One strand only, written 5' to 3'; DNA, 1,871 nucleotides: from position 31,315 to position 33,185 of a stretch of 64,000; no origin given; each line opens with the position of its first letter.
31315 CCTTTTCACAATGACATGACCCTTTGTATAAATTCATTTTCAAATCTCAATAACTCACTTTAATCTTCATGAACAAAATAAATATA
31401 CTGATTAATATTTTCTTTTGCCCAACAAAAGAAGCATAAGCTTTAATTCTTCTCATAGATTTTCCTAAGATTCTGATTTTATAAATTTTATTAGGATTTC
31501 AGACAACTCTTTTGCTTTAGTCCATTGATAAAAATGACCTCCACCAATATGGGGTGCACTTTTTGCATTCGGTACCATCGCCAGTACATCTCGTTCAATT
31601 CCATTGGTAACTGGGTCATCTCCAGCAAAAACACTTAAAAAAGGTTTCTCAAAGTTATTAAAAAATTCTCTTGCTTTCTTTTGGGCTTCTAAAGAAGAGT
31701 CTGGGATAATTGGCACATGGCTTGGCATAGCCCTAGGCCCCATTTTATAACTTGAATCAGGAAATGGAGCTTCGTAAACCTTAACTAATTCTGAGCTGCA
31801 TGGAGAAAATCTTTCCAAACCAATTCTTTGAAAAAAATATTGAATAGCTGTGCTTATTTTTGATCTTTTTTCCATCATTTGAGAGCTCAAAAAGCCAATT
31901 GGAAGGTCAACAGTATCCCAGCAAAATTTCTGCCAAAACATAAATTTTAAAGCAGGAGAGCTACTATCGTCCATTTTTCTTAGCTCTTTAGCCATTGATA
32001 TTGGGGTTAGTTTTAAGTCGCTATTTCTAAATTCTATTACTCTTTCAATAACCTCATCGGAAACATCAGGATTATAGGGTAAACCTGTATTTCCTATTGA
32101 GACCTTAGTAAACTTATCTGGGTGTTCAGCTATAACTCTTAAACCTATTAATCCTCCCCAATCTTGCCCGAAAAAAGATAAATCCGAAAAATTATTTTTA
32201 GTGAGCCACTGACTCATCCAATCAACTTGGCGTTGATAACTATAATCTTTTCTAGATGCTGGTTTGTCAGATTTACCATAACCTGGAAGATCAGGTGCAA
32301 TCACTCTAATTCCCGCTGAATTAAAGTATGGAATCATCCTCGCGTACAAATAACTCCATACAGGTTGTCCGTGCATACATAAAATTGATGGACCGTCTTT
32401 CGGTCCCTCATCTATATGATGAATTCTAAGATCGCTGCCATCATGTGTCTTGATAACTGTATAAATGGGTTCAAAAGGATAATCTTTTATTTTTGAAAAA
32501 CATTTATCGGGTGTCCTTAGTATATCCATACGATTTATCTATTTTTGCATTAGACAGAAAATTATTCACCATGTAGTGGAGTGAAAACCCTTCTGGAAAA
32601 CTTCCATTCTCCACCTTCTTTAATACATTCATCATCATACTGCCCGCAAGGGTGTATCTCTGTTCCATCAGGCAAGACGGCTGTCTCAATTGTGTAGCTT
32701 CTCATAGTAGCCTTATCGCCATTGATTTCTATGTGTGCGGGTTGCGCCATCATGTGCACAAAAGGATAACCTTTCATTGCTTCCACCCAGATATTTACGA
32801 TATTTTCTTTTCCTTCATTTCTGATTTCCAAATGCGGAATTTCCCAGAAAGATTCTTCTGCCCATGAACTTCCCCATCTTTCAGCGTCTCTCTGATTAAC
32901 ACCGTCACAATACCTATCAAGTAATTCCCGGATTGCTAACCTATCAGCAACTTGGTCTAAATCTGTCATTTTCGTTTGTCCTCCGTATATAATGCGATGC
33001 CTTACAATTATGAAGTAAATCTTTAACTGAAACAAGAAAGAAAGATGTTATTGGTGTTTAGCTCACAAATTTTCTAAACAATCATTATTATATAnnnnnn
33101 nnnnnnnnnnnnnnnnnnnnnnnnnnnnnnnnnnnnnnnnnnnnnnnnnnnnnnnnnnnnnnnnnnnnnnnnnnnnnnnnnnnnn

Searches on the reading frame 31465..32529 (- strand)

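Call 61: search_protein_families(library=pfam, proteins=[window:31465-32529:-], max_evalue=0.00001)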
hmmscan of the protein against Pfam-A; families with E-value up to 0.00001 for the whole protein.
window:31465-32529:- (354 aa): 3 families
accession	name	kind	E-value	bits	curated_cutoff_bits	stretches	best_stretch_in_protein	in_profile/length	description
PF00561.26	Abhydrolase_1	-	4.4e-21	76.1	25.8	1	47-150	1-103/245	alpha/beta hydrolase fold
PF12697.13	Abhydrolase_6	-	7.2e-09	37.1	26.3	1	49-143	1-85/217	Alpha/beta hydrolase family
PF12146.15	Hydrolase_4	-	2.7e-08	33.9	27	1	49-143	7-104/239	Serine aminopeptidase, S33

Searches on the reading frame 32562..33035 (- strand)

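Call 61: search_protein_families(library=pfam, proteins=[window:32562-33035:-], max_evalue=0.00001)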
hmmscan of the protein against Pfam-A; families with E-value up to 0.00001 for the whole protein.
window:32562-33035:- (157 aa): 1 family
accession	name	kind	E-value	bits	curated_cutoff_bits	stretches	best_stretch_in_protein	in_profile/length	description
PF13577.12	SnoaL_4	-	6.3e-22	78.4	24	1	28-149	2-125/126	SnoaL-like domain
